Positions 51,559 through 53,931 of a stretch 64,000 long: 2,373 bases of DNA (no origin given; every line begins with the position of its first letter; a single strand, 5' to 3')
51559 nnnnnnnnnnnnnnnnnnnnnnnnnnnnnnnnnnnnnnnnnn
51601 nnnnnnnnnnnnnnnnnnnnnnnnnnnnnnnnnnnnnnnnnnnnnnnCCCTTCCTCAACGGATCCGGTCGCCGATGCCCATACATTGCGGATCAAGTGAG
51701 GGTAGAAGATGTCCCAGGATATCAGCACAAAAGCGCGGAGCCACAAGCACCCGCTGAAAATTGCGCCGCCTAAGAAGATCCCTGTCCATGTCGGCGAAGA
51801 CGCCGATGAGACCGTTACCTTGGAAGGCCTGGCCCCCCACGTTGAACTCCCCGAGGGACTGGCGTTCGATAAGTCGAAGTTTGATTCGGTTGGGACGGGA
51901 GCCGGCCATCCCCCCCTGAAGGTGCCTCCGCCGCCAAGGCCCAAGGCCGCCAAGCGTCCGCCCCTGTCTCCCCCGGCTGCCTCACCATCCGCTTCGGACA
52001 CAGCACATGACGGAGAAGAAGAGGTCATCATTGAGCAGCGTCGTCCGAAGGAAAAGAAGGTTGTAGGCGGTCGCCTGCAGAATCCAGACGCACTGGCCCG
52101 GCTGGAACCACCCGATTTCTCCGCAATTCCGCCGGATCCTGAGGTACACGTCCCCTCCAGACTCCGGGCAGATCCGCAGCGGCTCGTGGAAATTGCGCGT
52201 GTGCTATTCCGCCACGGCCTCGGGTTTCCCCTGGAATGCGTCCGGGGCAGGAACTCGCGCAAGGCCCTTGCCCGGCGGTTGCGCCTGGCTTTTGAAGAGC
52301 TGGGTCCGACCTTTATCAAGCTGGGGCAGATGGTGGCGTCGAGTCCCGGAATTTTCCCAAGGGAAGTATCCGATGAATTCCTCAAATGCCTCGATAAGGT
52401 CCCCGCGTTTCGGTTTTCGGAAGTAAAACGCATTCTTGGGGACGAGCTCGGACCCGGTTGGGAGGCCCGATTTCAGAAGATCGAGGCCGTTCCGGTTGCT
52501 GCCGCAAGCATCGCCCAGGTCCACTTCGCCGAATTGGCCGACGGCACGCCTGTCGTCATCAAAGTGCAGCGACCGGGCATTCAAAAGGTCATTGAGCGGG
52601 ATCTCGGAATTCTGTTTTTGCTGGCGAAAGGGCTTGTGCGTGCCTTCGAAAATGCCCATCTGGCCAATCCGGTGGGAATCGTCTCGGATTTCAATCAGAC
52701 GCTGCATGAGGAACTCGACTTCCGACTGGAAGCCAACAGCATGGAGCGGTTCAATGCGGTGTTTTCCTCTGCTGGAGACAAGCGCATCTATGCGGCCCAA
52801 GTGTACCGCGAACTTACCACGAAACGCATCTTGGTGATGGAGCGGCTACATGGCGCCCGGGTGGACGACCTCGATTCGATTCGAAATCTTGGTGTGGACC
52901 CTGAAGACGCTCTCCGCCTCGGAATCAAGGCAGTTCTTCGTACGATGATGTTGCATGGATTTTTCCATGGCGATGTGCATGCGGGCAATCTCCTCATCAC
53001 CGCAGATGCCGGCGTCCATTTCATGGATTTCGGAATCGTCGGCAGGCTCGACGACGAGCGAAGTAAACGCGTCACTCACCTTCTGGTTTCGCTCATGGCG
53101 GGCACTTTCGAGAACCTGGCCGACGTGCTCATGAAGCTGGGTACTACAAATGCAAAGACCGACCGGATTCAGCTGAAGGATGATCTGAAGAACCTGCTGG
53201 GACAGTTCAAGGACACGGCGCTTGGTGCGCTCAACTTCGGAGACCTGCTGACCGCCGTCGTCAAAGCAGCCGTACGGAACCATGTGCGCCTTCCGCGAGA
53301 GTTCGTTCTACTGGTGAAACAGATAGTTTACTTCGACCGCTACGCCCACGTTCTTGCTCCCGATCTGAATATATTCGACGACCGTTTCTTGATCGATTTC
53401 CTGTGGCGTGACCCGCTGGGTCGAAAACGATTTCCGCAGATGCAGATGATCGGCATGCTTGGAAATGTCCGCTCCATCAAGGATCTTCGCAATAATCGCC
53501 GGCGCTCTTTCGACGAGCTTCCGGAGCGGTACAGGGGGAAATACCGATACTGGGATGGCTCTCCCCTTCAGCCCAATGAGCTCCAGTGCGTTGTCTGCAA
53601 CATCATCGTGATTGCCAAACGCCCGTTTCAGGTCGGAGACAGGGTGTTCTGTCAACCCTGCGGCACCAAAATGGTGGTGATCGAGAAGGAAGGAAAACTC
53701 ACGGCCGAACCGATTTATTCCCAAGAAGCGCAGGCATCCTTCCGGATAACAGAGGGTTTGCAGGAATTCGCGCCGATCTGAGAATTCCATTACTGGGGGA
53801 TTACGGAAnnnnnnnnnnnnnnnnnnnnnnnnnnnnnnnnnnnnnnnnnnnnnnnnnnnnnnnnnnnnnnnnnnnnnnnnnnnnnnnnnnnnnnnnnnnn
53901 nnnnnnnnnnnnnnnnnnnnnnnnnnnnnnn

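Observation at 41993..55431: Two UbiB/Coq8-like kinases and a Coq4-like protein embedded outside any quinone-biosynthesis context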

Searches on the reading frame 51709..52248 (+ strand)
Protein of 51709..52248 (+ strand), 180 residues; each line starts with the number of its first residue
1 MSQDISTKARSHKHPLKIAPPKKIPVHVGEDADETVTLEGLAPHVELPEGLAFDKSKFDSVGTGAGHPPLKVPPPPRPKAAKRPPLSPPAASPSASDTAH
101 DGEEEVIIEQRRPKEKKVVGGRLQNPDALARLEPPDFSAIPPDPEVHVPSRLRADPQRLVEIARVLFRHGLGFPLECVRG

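Call 80: search_protein_families(library=pfam, proteins=[window:51709-52248:+], max_evalue=10)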
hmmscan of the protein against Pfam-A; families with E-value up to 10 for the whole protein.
window:51709-52248:+ (180 aa): 0 families

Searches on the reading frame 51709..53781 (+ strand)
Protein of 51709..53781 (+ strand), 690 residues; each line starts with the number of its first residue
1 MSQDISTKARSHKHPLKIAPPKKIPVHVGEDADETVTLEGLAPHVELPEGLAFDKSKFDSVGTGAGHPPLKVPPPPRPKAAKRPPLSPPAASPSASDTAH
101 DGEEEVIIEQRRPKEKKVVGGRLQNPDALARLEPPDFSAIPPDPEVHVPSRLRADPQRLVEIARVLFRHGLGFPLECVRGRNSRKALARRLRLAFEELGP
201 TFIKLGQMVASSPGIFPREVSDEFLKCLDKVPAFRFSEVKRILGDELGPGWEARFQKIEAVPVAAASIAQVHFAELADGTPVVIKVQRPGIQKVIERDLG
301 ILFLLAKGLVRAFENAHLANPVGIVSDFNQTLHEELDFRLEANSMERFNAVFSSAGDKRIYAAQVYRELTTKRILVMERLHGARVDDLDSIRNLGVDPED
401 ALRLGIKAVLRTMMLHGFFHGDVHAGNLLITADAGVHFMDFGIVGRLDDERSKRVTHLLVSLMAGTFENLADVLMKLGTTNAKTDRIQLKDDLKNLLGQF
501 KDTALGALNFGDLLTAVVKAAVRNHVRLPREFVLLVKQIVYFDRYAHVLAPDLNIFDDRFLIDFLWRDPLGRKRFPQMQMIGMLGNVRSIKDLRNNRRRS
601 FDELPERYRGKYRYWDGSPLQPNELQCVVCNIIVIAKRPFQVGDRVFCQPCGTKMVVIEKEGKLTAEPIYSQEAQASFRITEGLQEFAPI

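Call 4: search_protein_families(library=pfam, proteins=[window:51709-53781:+], max_evalue=0.01)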
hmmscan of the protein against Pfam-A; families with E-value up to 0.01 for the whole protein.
window:51709-53781:+ (690 aa): 3 families
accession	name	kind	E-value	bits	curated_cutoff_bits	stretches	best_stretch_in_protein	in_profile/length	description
PF03109.22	ABC1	-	9.7e-65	218.5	22.9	1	228-471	3-241/244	ABC1 atypical kinase-like domain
PF00069.31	Pkinase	-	0.00014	21.8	31.7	1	368-455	68-154/263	Protein kinase domain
PF01636.29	APH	-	0.0097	16.1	23.2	0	410-442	158-195/239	Phosphotransferase enzyme family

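Call 10: search_protein_families(library=ncbifam, proteins=[window:51709-53781:+], max_evalue=0.01)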
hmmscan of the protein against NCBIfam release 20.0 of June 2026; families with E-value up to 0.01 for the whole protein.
window:51709-53781:+ (690 aa): 12 families
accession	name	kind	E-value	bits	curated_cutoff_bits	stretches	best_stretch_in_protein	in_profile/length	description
TIGR01982.1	UbiB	equivalog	4.2e-97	325.5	487.55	1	179-557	40-416/436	2-polyprenylphenol 6-hydroxylase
NF003404.0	PRK04750.1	equivalog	9.4e-71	239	667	1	177-557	41-424/529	ubiquinone biosynthesis regulatory protein kinase UbiB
NF050082.1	ATPase_MABP1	exception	7.9e-25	87.5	800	1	196-500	58-356/435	macrolide-binding ATPase MABP-1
NF011463.0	PRK14879.1-4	equivalog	2.7e-06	26.9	188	1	332-477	52-194/237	Kae1-associated kinase Bud32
TIGR03724.2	arch_bud32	equivalog_domain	1.2e-05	24.9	125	1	333-475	28-162/193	KEOPS complex kinase/ATPase Bud32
NF011461.0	PRK14879.1-2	equivalog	6.4e-05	22.8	372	1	372-476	77-179/225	Kae1-associated kinase Bud32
NF033483.0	PknB_PASTA_kin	equivalog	0.00047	19.3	450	1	375-449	84-158/563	Stk1 family PASTA domain-containing Ser/Thr kinase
NF011464.0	PRK14879.1-7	equivalog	0.00068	19.4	246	1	334-463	42-169/221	Kae1-associated kinase Bud32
NF007174.0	PRK09605.1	equivalog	0.0017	16.9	447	1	333-460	371-488/535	bifunctional N(6)-L-threonylcarbamoyladenine synthase/serine/threonine protein kinase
NF011462.0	PRK14879.1-3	equivalog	0.0035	17.1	174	1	335-470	31-155/192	Kae1-associated kinase Bud32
NF038151.1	lanthi_synth_III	equivalog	0.0038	15.7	575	1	406-456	345-395/833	class III lanthionine synthetase LanKC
NF007684.0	PRK10359.1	equivalog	0.0079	15.9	248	0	326-441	79-178/232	lipopolysaccharide core heptose(II) kinase RfaY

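Call 47: find_related_loci(query=A3, collection=metagenome_contigs, flank=10000)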
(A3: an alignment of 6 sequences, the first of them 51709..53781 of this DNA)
Query A3 (690 aa) in metagenome_contigs; peptide patterns used: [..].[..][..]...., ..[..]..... (x = any residue, [..] = any of these).
600 stretches matched a pattern (row limit reached: there are more); 493 encode a relative of the query (tblastn E <= 1e-3); the best 80 are kept; 80 distinct loci.
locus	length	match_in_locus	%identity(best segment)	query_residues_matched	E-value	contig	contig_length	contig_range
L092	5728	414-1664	37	157-556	4e-84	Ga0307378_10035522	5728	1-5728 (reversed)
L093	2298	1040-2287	37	157-555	1e-87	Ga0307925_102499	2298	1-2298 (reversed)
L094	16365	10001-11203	37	147-556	1e-79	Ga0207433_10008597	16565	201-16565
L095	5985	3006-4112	41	188-557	1e-79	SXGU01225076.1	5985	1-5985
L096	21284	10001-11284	36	147-558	9e-78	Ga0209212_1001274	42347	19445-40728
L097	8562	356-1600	36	157-556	6e-78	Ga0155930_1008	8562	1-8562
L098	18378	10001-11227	37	158-556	9e-78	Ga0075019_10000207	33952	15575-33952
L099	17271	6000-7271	35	151-558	2e-76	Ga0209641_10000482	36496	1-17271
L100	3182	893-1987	40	188-557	5e-76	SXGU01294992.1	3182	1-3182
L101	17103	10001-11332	35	133-554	1e-74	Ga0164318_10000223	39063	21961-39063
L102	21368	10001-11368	35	157-596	3e-75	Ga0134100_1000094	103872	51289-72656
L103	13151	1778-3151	33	157-596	8e-74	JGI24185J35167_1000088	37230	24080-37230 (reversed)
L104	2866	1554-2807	33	154-557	3e-75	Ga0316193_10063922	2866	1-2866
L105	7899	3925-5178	33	154-557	1e-73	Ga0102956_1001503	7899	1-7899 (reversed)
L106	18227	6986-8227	36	157-555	2e-73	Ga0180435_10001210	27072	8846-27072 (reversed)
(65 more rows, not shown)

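Call 55: search_solved_structures(query=window:51709-53781:+, max_evalue=0.001)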
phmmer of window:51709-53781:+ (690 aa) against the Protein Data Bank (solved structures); distinct sequences matched with E-value up to 0.001: 16.
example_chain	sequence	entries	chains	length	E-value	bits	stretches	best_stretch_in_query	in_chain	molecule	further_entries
5yjz_A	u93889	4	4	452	1.4e-22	83.1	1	188-446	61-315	Probable conserved ATP-binding protein ABC transporter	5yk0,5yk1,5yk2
9tvk_A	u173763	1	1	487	6.7e-22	80.8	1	201-448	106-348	Atypical kinase COQ8B, mitochondrial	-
7cy2_A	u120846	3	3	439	1.9e-20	76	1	188-448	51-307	ABC1 family protein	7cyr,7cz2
9tvn_A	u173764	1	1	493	8.8e-16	60.6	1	198-449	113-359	Atypical kinase COQ8A, mitochondrial - reconstructed tetrapod ancestor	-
4ped_A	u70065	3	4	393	2.5e-14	55.8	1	195-447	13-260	Chaperone activity of bc1 complex-like, mitochondrial | Atypical kinase COQ8A, mitochondrial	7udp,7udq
5i35_A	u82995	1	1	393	2.5e-14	55.8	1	195-447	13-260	Atypical kinase ADCK3, mitochondrial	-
8a66_A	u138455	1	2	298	5.7e-05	24.9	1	371-457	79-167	Serine/threonine-protein kinase 3 36kDa subunit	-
5dh3_A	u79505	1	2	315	6.3e-05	24.7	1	371-457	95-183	Serine/threonine-protein kinase 3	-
8a5j_A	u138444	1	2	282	0.00011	23.9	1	372-457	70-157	Serine/threonine-protein kinase 4 37kDa subunit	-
9iic_B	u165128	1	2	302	0.00012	23.8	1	372-457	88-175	Serine/threonine-protein kinase 4 37kDa subunit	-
8pav_A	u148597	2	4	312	0.00013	23.7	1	372-457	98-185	Serine/threonine-protein kinase 4 37kDa subunit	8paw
3com_A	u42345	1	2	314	0.00013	23.7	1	372-457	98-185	Serine/threonine-protein kinase 4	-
6yat_A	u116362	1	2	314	0.00013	23.7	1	372-457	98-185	Serine/threonine-protein kinase 4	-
4lg4_A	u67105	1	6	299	0.00028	22.6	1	371-457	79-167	Serine/threonine-protein kinase 3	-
6ao5_A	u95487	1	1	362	0.00038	22.1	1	371-457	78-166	Serine/threonine-protein kinase 3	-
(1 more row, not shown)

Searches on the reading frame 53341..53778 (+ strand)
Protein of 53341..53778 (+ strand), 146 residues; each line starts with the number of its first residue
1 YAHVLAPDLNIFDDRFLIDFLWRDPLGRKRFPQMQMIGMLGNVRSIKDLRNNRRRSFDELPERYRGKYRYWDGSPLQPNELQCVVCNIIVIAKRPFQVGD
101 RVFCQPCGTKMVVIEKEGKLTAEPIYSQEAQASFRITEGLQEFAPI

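Call 58: search_protein_representatives(protein=window:53341-53778:+)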
Query: 146 residues. Proteins with E-value up to 0.001 (for the whole library): 24; up to 1e-10: 4; up to 1e-30: 1. The best 24 are listed.
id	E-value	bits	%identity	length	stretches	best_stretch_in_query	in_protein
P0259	2.6e-61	222.0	67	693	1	1-141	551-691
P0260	4.2e-25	104.5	36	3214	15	91-139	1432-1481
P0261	9.4e-15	71.0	48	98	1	52-126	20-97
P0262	3.5e-13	65.8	47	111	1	55-127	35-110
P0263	1.6e-10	57.2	43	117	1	56-125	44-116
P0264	1.2e-07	47.9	40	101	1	56-122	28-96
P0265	1.8e-07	47.3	32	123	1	39-126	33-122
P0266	1.7e-06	44.1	32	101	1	49-121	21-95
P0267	3.3e-06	43.2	43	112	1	55-105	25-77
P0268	4.9e-06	42.6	45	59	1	74-122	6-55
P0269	1.3e-05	41.3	57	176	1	1-37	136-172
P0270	1.8e-05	40.8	35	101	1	55-122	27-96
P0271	2.3e-05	40.5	45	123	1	55-107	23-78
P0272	2.3e-05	40.5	38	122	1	72-123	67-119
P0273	3.6e-05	39.8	40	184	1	56-107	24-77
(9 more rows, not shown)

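Call 80: search_protein_families(library=pfam, proteins=[window:53341-53778:+, P0261, P0262], max_evalue=10)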
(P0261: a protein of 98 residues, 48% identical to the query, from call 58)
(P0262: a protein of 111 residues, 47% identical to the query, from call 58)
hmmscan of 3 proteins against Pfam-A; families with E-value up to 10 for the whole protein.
window:53341-53778:+ (146 aa): 1 family
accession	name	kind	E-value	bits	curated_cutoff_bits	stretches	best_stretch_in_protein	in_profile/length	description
PF00924.24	MS_channel_2nd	-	0.17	12.5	20.2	1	87-106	9-28/68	Mechanosensitive ion channel, beta-domain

P0261 (98 aa): 6 families
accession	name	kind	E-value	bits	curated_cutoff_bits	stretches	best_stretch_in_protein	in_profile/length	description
PF21276.3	ZNF512_C2HC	-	0.003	17.6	27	1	48-62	11-25/38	Zinc finger protein 512, C2HC zinc finger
PF10601.15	zf-LITAF-like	-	0.022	15.4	23.8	1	48-79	3-34/70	LITAF-like zinc ribbon domain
PF23103.1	Zf-C2H2_ZNF451_5th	-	0.025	14.8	27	1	50-75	4-29/35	Fifth Zinc fingers C2H2 type, ZNF451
PF20626.4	EGF_Sp38_C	-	0.052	14.1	24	1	52-82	14-43/50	Zona-pellucida-binding protein (Sp38) C-terminal EGF-like domain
PF24451.1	DUF7567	-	0.11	12.9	27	1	50-87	16-50/131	Family of unknown function (DUF7567)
PF09237.17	GAGA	-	0.38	11.4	20.2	1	52-67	26-41/54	GAGA factor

P0262 (111 aa): 2 families
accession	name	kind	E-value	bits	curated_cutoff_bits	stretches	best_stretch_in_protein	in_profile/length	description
PF09237.17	GAGA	-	0.2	12.3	20.2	1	64-79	26-41/54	GAGA factor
PF21276.3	ZNF512_C2HC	-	0.56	10.4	27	1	61-74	12-25/38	Zinc finger protein 512, C2HC zinc finger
